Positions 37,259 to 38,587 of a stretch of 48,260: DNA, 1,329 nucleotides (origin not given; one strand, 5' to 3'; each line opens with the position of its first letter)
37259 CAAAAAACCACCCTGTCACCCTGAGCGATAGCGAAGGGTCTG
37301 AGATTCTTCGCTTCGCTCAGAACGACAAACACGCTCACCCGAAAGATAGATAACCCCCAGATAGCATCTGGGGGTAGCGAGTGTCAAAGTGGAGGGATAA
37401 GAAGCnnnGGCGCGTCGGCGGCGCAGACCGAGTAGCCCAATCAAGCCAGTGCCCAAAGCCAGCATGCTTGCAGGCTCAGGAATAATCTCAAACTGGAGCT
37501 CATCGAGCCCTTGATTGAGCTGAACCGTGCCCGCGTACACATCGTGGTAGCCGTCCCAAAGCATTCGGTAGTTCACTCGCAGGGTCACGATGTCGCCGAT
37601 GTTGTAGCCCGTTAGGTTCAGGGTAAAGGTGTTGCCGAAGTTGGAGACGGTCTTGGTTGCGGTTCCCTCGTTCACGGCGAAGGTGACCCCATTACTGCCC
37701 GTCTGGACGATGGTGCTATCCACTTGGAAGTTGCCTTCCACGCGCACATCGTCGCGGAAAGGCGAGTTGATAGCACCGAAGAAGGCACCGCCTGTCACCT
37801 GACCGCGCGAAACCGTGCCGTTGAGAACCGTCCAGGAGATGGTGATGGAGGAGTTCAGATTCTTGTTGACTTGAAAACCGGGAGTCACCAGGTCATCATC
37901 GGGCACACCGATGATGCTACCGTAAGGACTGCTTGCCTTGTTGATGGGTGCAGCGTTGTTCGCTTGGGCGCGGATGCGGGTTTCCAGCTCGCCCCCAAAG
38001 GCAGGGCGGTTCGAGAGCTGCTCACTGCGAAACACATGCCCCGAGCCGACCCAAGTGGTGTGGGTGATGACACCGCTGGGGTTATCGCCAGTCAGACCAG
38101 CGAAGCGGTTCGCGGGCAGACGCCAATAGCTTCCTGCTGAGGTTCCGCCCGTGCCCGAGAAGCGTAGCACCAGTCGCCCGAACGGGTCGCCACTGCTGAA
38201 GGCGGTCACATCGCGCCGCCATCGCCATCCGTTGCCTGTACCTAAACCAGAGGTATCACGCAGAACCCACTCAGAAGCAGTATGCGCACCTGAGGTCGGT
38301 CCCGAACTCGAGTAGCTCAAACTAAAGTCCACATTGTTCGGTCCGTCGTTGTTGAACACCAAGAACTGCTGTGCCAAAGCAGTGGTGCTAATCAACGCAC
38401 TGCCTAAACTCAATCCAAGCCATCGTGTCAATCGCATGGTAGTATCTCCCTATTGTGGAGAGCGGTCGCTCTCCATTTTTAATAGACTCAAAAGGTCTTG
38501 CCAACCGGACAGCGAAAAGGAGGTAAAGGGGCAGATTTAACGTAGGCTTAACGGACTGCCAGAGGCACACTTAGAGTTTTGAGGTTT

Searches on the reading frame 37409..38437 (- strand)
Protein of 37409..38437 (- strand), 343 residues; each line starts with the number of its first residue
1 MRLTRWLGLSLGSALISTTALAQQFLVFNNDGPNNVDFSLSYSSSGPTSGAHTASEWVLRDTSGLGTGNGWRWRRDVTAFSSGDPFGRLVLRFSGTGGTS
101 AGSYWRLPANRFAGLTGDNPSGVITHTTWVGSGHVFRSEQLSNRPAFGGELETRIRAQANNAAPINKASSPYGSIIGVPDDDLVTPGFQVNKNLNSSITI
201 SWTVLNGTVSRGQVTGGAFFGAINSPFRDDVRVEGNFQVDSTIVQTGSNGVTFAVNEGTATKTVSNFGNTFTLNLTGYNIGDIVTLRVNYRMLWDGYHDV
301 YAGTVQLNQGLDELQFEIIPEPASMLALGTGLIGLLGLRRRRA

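Call 44: search_protein_families(library=pfam, proteins=[window:37409-38437:-], max_evalue=0.001)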
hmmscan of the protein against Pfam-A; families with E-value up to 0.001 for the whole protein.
window:37409-38437:- (343 aa): 1 family
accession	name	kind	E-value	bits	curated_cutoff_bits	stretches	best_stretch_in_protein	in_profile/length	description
PF07589.16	PEP-CTERM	-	1.9e-05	25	20.7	1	319-341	2-24/24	PEP-CTERM motif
